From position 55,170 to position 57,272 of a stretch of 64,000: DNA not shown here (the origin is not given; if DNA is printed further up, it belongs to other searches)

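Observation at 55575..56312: A complete TIM-barrel (xylose-isomerase/AP-endonuclease-2-like) domain is inserted inside the catalytic Rossmann fold of Trm5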

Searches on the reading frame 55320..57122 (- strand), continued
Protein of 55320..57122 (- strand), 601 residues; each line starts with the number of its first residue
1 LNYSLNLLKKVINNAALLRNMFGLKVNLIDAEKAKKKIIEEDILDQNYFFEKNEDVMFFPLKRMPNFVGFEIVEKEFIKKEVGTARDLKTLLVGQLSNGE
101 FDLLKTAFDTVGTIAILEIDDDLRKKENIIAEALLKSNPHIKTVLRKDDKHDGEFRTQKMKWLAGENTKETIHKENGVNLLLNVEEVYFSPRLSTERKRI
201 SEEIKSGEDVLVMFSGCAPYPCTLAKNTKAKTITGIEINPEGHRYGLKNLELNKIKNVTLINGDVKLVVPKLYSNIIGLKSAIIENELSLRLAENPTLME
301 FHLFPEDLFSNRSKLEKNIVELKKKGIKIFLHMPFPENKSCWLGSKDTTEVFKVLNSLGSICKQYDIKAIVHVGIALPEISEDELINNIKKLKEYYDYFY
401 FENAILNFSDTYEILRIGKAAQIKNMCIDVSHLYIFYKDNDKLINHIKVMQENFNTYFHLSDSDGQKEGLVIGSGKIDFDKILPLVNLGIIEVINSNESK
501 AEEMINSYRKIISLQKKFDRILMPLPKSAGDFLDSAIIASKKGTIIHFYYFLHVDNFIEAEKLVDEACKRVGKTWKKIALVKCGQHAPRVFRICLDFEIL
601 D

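Call 8: find_homologous_proteins(query=window:55320-57122:-, max_evalue=0.00001)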
Query window:55320-57122:- (601 aa): 749 proteins with E <= 0.00001 among 8000 candidates; the best 120 are listed.
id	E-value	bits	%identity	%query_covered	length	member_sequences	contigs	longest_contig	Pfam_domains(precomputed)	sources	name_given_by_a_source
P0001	0.0e+0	1291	100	97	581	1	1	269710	PF02475.24,PF25133.2,PF18093.8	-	-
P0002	9.3e-245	832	65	97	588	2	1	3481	PF01261.31,PF02475.24,PF25133.2,PF18093.8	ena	-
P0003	2.9e-221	754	60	97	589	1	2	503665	PF02475.24,PF25133.2,PF18093.8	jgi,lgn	jgi:tRNA (guanine37-N1)-methyltransferase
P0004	5.7e-215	733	60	97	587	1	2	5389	PF02475.24,PF25133.2,PF18093.8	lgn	-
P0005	1.4e-213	729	59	97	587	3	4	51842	PF02475.24,PF25133.2,PF18093.8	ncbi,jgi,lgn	jgi:tRNA (guanine37-N1)-methyltransferase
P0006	2.4e-212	724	58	96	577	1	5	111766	PF02475.24,PF25133.2,PF18093.8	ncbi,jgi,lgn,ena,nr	ncbi:hypothetical protein KO361_06100 [Candidatus Woesearchaeota archaeon]|nr:hypothetical protein [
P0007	1.8e-209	715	58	97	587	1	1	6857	PF02475.24,PF25133.2,PF18093.8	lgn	-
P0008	5.8e-207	707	56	97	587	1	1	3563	PF02475.24,PF25133.2,PF18093.8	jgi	jgi:tRNA (guanine37-N1)-methyltransferase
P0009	5.9e-207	707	57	96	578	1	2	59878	PF01261.31,PF02475.24,PF25133.2,PF18093.8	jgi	jgi:tRNA (guanine37-N1)-methyltransferase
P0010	1.0e-206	706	58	97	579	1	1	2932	PF02475.24,PF25133.2,PF18093.8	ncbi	-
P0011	1.2e-203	696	58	97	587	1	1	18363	PF02475.24,PF25133.2,PF18093.8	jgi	jgi:tRNA (guanine37-N1)-methyltransferase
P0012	2.3e-202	692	57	97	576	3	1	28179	PF01261.31,PF02475.24,PF25133.2,PF18093.8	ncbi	-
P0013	7.1e-196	670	55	97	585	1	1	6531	PF01261.31,PF02475.24,PF25133.2,PF18093.8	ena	-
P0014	4.6e-190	651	54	96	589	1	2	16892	PF01261.31,PF02475.24,PF25133.2,PF18093.8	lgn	-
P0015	3.6e-185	635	56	89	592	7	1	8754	PF01261.31,PF02475.24,PF25133.2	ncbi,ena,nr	ncbi:MAG: hypothetical protein KAI26_07670 [Nanoarchaeota archaeon]|nr:hypothetical protein [Nanoarc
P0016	6.8e-183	627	52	96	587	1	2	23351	PF02475.24,PF25133.2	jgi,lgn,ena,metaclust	metaclust:\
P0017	2.6e-182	625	52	97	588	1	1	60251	PF01261.31,PF02475.24,PF25133.2,PF18093.8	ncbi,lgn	-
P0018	4.3e-180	618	55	86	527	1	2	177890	PF01261.31,PF02475.24,PF25133.2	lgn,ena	-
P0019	1.7e-178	613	56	91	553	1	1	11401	PF02475.24,PF25133.2,PF18093.8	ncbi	ncbi:MAG: hypothetical protein AB7V77_05385, partial [Candidatus Woesearchaeota archaeon]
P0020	2.8e-177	609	52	97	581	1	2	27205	PF01261.31,PF02475.24,PF25133.2,PF18093.8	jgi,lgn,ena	jgi:tRNA (guanine37-N1)-methyltransferase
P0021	4.9e-176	605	51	97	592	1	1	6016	PF02475.24,PF25133.2,PF18093.8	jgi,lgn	-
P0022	6.5e-176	604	51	100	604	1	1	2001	PF01261.31,PF02475.24,PF25133.2,PF18093.8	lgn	-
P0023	6.6e-176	604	50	96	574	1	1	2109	PF01261.31,PF02475.24,PF25133.2,PF18093.8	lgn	-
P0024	9.1e-175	600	50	95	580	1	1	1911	PF01261.31,PF02475.24,PF25133.2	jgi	jgi:tRNA G37 N-methylase Trm5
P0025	1.8e-173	596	50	97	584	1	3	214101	PF01261.31,PF02475.24,PF25133.2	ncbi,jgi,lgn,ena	-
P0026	1.8e-172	593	52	97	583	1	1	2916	PF01261.31,PF02475.24,PF25133.2,PF18093.8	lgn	-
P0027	4.0e-172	592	50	97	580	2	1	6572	PF02475.24,PF25133.2,PF18093.8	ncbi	ncbi:MAG: hypothetical protein ACP5NW_03045 [Candidatus Woesearchaeota archaeon]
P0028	1.6e-171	590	51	97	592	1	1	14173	PF01261.31,PF02475.24,PF25133.2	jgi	jgi:tRNA (guanine37-N1)-methyltransferase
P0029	2.2e-171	589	53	86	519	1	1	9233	PF01261.31,PF02475.24,PF25133.2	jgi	-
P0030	5.3e-170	585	55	84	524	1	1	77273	PF01261.31,PF02390.24,PF02475.24,PF25133.2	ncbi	ncbi:TIM barrel protein [Nanoarchaeota archaeon]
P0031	7.5e-170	584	51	96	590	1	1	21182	PF01261.31,PF02475.24,PF25133.2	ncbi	-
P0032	2.5e-168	579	49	97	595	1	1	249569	PF01261.31,PF02475.24,PF25133.2,PF18093.8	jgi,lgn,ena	-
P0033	3.6e-168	579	53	85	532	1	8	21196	PF01261.31,PF02475.24,PF25133.2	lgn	-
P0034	6.9e-168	578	50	97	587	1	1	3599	PF01261.31,PF02475.24,PF25133.2,PF18093.8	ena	-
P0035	1.4e-167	577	50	97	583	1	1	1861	PF01261.31,PF02475.24,PF25133.2,PF18093.8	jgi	-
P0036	2.4e-167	576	50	97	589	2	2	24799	PF01261.31,PF02475.24,PF25133.2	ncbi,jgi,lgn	-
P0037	4.3e-167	575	49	97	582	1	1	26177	PF02475.24,PF25133.2,PF18093.8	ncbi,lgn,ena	-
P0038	1.5e-166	573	49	97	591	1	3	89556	PF02475.24,PF25133.2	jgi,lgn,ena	-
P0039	2.6e-166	573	49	97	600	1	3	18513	PF02475.24,PF25133.2,PF18093.8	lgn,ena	-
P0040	1.1e-165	570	49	97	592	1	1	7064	PF01261.31,PF02475.24,PF25133.2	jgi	jgi:tRNA (guanine37-N1)-methyltransferase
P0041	1.2e-165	570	49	97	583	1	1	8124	PF02475.24,PF25133.2,PF18093.8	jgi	jgi:tRNA (guanine37-N1)-methyltransferase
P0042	3.1e-165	569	48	97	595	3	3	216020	PF01261.31,PF02475.24,PF25133.2,PF18093.8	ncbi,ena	-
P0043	9.0e-165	567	49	97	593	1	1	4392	PF02475.24,PF25133.2,PF18093.8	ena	-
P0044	3.2e-164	566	52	86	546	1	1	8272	PF01261.31,PF02475.24,PF25133.2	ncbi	-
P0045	1.5e-163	563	48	97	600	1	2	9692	PF02475.24,PF25133.2,PF18093.8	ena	-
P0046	1.6e-163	563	49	95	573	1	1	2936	PF01261.31,PF02475.24,PF25133.2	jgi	-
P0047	4.0e-163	562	50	96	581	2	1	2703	PF02475.24,PF25133.2,PF18093.8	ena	-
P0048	2.0e-162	560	47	97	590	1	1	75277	PF02475.24,PF25133.2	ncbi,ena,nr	ncbi:MAG TPA: hypothetical protein VEC16_07080 [Alphaproteobacteria bacterium]|nr:hypothetical prote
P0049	7.5e-162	558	51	86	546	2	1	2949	PF01261.31,PF02475.24,PF25133.2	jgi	-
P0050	2.9e-161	556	50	97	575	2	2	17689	PF02475.24,PF25133.2,PF18093.8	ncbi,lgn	ncbi:MAG: hypothetical protein ACLFPQ_05150 [Candidatus Woesearchaeota archaeon]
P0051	7.3e-161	555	47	97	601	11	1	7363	PF01261.31,PF02475.24,PF25133.2,PF18093.8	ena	-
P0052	1.4e-160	554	47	97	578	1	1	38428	PF02475.24,PF25133.2,PF18093.8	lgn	-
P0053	1.5e-160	553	48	97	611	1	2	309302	PF01261.31,PF02475.24,PF25133.2,PF18093.8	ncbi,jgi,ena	-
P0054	1.5e-160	553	48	97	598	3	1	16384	PF01261.31,PF02475.24,PF25133.2,PF18093.8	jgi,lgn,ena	-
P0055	2.1e-160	553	53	85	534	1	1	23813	PF01261.31,PF02475.24,PF25133.2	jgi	jgi:tRNA G37 N-methylase Trm5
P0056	2.9e-160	553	47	97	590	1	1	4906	PF01261.31,PF02475.24,PF25133.2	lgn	-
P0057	1.2e-159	551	49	97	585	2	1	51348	PF02475.24,PF25133.2,PF18093.8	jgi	jgi:tRNA (guanine37-N1)-methyltransferase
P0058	2.0e-159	550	61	65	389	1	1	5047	PF01261.31,PF02475.24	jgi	jgi:tRNA G37 N-methylase Trm5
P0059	2.8e-159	549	74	42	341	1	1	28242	PF02475.24,PF25133.2,PF18093.8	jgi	-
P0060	9.5e-159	548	51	85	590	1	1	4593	PF01261.31,PF02475.24,PF25133.2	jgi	-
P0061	9.8e-159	547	51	85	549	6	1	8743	PF01261.31,PF02475.24,PF25133.2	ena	-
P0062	1.3e-158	547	53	85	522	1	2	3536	PF13847.13,PF01261.31,PF02475.24,PF25133.2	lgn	-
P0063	2.0e-158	546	51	86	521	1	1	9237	PF02475.24,PF25133.2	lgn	-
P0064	2.5e-158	546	46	96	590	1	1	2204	PF01261.31,PF02475.24,PF25133.2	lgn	-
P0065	3.5e-158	546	52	85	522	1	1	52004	PF02475.24,PF25133.2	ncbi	ncbi:hypothetical protein ACFLZ7_03425 [Nanoarchaeota archaeon]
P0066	3.8e-158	546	49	96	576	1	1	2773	PF13847.13,PF01261.31,PF02475.24,PF25133.2,PF18093.8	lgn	-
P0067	1.4e-157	544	51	87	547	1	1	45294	PF01261.31,PF02475.24,PF25133.2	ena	-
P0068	1.6e-157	543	48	96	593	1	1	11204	PF02475.24,PF25133.2,PF18093.8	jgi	jgi:tRNA (guanine37-N1)-methyltransferase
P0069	1.6e-157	543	52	85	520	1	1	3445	PF13847.13,PF01261.31,PF02475.24,PF25133.2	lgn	-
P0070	1.7e-156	540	44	97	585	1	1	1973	PF01261.31,PF02475.24,PF25133.2,PF18093.8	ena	-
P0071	3.5e-156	539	49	96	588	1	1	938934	PF02475.24,PF25133.2,PF18093.8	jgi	jgi:tRNA (guanine37-N1)-methyltransferase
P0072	1.7e-155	537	63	52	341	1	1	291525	PF02475.24,PF25133.2,PF18093.8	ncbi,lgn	ncbi:MAG: class I SAM-dependent methyltransferase [Candidatus Nanoarchaeia archaeon]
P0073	2.2e-155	536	46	97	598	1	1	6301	PF02475.24,PF25133.2,PF18093.8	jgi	jgi:tRNA (guanine37-N1)-methyltransferase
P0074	3.5e-155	536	48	96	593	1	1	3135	PF13847.13,PF01261.31,PF02475.24,PF25133.2,PF18093.8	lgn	-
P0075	8.4e-155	535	45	97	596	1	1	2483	PF02475.24,PF25133.2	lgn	-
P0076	2.0e-154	533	49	86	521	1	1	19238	PF01261.31,PF02475.24,PF25133.2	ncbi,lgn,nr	ncbi:hypothetical protein KY347_02475 [Candidatus Woesearchaeota archaeon]|nr:hypothetical protein [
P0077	1.6e-152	527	48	92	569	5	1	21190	PF02475.24,PF25133.2,PF18093.8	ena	-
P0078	3.4e-152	526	67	49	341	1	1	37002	PF02475.24,PF25133.2,PF18093.8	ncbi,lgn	ncbi:MAG: class I SAM-dependent methyltransferase [Candidatus Nanoarchaeia archaeon]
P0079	1.7e-151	524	47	97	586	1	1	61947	PF02475.24,PF25133.2,PF18093.8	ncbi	-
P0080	6.1e-151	522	46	97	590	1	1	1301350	PF01261.31,PF02475.24,PF25133.2,PF18093.8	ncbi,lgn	-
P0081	3.4e-150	519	46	94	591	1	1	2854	PF01261.31,PF02475.24,PF25133.2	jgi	jgi:tRNA (guanine37-N1)-methyltransferase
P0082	8.9e-150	518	46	96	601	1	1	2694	PF02475.24,PF25133.2,PF18093.8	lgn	-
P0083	4.7e-149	516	44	96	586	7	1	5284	PF02475.24,PF25133.2,PF18093.8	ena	-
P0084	1.0e-146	508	47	85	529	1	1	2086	PF02475.24,PF25133.2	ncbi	ncbi:hypothetical protein DRN98_10010, partial [Methanosarcinales archaeon]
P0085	6.3e-146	505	47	97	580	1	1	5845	PF02475.24,PF25133.2,PF18093.8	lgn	-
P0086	4.1e-145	503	44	96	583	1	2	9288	PF01261.31,PF02475.24,PF25133.2,PF18093.8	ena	-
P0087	4.3e-144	499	47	97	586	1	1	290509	PF01261.31,PF02475.24,PF25133.2,PF18093.8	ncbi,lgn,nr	ncbi:hypothetical protein JW756_01925 [Candidatus Woesearchaeota archaeon]|nr:hypothetical protein [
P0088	4.9e-144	499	45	97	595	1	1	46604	PF02475.24,PF25133.2,PF18093.8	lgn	-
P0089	1.1e-143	498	46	85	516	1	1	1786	PF01261.31,PF02475.24,PF25133.2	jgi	-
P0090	1.7e-143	497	62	49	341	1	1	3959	PF02475.24,PF25133.2,PF18093.8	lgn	-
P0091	1.8e-143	497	45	92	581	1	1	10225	PF13847.13,PF01261.31,PF02475.24,PF25133.2,PF18093.8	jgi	-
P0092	5.3e-143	496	50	79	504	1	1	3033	PF01261.31,PF02475.24,PF25133.2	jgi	-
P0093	2.1e-142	494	45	97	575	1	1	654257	PF01261.31,PF02475.24,PF25133.2,PF18093.8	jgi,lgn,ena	-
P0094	1.1e-141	491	45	97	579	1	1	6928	PF01261.31,PF02475.24,PF25133.2,PF18093.8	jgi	jgi:tRNA (guanine37-N1)-methyltransferase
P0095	6.2e-140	485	46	96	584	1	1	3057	PF02475.24,PF25133.2,PF18093.8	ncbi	-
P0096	1.3e-139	484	45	95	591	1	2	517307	PF01261.31,PF02475.24,PF25133.2,PF18093.8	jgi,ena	jgi:tRNA (guanine37-N1)-methyltransferase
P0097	1.9e-139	484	46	85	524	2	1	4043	PF01261.31,PF02475.24,PF25133.2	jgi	-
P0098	3.9e-139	483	44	97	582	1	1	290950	PF01261.31,PF02475.24,PF25133.2,PF18093.8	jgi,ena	-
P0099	1.0e-138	481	43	97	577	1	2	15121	PF01261.31,PF02475.24,PF25133.2,PF18093.8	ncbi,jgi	jgi:tRNA (guanine37-N1)-methyltransferase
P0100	6.7e-138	479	43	97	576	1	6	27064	PF01261.31,PF02475.24,PF25133.2,PF18093.8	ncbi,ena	-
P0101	1.0e-137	478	67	42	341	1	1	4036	PF02475.24,PF25133.2,PF18093.8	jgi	jgi:tRNA (guanine37-N1)-methyltransferase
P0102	1.7e-136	474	65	42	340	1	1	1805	PF02475.24,PF25133.2,PF18093.8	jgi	jgi:tRNA (guanine37-N1)-methyltransferase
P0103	1.7e-136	474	44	97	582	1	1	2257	PF01261.31,PF02475.24,PF25133.2,PF18093.8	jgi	jgi:tRNA (guanine37-N1)-methyltransferase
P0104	1.8e-136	474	46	97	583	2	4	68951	PF01261.31,PF02475.24,PF25133.2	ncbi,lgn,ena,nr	ncbi:MAG: hypothetical protein KJ583_07055 [Nanoarchaeota archaeon]|nr:hypothetical protein [Nanoarc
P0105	5.6e-135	469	45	97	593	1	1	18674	PF01261.31,PF02475.24,PF25133.2,PF18093.8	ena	-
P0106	1.1e-134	468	46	83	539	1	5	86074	PF02475.24,PF25133.2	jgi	-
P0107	3.0e-134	467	46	85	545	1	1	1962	PF01261.31,PF02475.24,PF25133.2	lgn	-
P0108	3.6e-134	466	45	96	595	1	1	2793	PF01261.31,PF02475.24,PF25133.2,PF18093.8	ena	-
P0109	3.7e-134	466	48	85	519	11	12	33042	PF01261.31,PF02475.24,PF25133.2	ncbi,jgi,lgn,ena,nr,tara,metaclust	ncbi:MAG: hypothetical protein QF362_00275 [Candidatus Woesearchaeota archaeon]|jgi:tRNA G37 N-methy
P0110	1.9e-131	457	46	85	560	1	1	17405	PF01261.31,PF02475.24,PF25133.2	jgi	jgi:tRNA (guanine37-N1)-methyltransferase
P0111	3.8e-131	456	45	85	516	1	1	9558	PF01261.31,PF02475.24,PF25133.2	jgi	jgi:tRNA G37 N-methylase Trm5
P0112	1.0e-130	455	46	85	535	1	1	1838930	PF01261.31,PF02475.24,PF25133.2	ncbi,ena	-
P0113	2.9e-130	454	42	85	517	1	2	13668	PF01261.31,PF02475.24,PF25133.2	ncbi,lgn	-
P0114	3.2e-130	453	45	85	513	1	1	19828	PF13847.13,PF02390.24,PF02475.24,PF25133.2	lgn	-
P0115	5.7e-130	453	44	96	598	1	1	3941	PF01261.31,PF02475.24,PF25133.2,PF18093.8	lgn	-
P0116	1.0e-129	452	44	96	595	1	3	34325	PF01261.31,PF02475.24,PF25133.2,PF18093.8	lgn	-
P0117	2.1e-128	447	63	42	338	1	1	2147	PF02475.24,PF25133.2,PF18093.8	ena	-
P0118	2.1e-128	447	45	81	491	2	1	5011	PF01261.31,PF02475.24,PF25133.2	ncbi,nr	ncbi:hypothetical protein HY488_03175, partial [Candidatus Woesearchaeota archaeon]|nr:hypothetical 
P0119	3.2e-128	447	45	85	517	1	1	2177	PF01261.31,PF02475.24,PF25133.2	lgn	-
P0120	7.6e-127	442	45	85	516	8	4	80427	PF13847.13,PF01261.31,PF02475.24,PF25133.2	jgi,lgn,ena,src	-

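Call 33: predict_structure(alignment_id=A3)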
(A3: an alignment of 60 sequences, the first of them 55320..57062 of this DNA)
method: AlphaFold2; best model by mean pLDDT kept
length: 581 residues; sequences in the alignment: 60
mean_pLDDT: 94.0   pTM: 0.84
mean pLDDT of the five models: 94.0, 93.9, 93.8, 93.0, 92.6
residues with pLDDT >= 90: 509; 70-90: 61; 50-70: 11; < 50: 0
segments of 3 or more residues with pLDDT < 50: none
pLDDT, mean of each block of 10 residues (from residue 1): 94 91 91 94 92 90 68 91 90 95 94 93 92 83 97 97 95 94 96 96 97 95 97 93 95 97 97 98 96 98 97 82 90 96 98 91 97 97 94 97 97 98 97 95 98 98 95 97 98 97 85 95 97 94 96 97 89 96 82
secondary structure, 60 per line:
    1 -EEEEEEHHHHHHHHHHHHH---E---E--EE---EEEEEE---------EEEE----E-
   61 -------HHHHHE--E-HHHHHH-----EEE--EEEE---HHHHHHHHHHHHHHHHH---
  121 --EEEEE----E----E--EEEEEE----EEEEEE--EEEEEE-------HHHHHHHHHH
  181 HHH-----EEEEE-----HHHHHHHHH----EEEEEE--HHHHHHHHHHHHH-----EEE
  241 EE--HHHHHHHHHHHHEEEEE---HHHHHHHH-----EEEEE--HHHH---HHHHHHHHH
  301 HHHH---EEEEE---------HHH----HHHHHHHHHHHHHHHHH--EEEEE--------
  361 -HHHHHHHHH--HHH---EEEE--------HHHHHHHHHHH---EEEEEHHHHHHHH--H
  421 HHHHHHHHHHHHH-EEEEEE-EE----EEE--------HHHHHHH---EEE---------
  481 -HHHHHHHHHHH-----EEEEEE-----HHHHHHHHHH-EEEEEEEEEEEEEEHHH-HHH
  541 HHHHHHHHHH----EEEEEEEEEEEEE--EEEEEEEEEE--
elements in order: E2-7 H8-20 E36-41 E51-54 H68-72 H78-83 E89-91 E94-97 H101-117 E123-127 E140-145 E150-155 E158-163 H171-183 E189-193 H199-207 E212-217 H220-232 E238-242 H245-256 E257-261 H265-272 E278-282 H285-288 H292-304 E308-312 H329-345 E348-352 H362-370 E379-382 H391-401 E405-409 H410-417 H420-433 E435-440 E448-450 H459-465 E469-471 H482-492 E498-503 H509-518 E520-533 H538-550 E555-567 E570-579

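Call 37: fold_search(model_id=the predicted structure, library=pdb)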
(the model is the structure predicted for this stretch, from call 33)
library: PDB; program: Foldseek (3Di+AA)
matches with E <= 10: 1972; with E <= 0.001: 123
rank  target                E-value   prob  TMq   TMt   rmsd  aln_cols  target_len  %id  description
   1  5yac                  3.6e-28  1.00  0.42  0.72  10.2       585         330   19  Crystal structure of WT Trm5b from Pyrococcus abyssi (released 2017-09-27)
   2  5hji                  1.2e-26  1.00  0.43  0.70  15.4       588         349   19  Crystal Structure of Pyrococcus abyssi Trm5a complexed with adenosine (released 2016-10-12)
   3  5hjj                  1.8e-26  1.00  0.43  0.70  15.4       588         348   19  Crystal Structure of Pyrococcus abyssi Trm5a (released 2016-10-12)
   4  5wt1_A                1.7e-25  1.00  0.43  0.74   9.9       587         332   19  Pyrococcus abyssi methyltransferase PaTrm5a bound by SAH and cognate tRNA (released 2017-12-13)
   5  5hjk                  3.0e-25  1.00  0.43  0.70  15.5       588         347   19  Crystal Structure of Pyrococcus abyssi Trm5a complexed with SAH (released 2016-10-12)
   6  2zzn_A                4.8e-25  1.00  0.41  0.70  10.1       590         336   19  The complex structure of aTrm5 and tRNACys (released 2009-09-15)
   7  5wt1_B                6.8e-25  1.00  0.43  0.74   9.8       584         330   19  Pyrococcus abyssi methyltransferase PaTrm5a bound by SAH and cognate tRNA (released 2017-12-13)
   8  2zzn_B                1.0e-23  1.00  0.42  0.71   9.9       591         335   18  The complex structure of aTrm5 and tRNACys (released 2009-09-15)
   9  2zzm_A                1.2e-23  1.00  0.40  0.68  10.5       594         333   18  The complex structure of aTrm5 and tRNALeu (released 2009-09-15)
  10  2yx1_A                2.0e-22  1.00  0.39  0.68  13.6       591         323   18  Crystal structure of M.jannaschii tRNA m1G37 methyltransferase (released 2008-04-22)
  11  3ay0_A                4.8e-22  1.00  0.38  0.67  13.8       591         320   17  Crystal structure of Methanocaldococcus jannaschii Trm5 in complex with adenosine (released 2011-08-17)
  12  2yx1_B                7.6e-22  1.00  0.37  0.68  14.3       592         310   17  Crystal structure of M.jannaschii tRNA m1G37 methyltransferase (released 2008-04-22)
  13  3ay0_B                1.1e-18  1.00  0.36  0.66  14.0       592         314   18  Crystal structure of Methanocaldococcus jannaschii Trm5 in complex with adenosine (released 2011-08-17)
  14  3a25                  2.2e-15  1.00  0.41  0.86   5.1       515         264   14  Crystal structure of P. horikoshii TYW2 in complex with AdoMet (released 2009-09-15)
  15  3k6r                  4.4e-15  1.00  0.41  0.88   4.4       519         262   14  CRYSTAL STRUCTURE OF putative transferase PH0793 FROM PYROCOCCUS HORIKOSHII (released 2009-10-20)
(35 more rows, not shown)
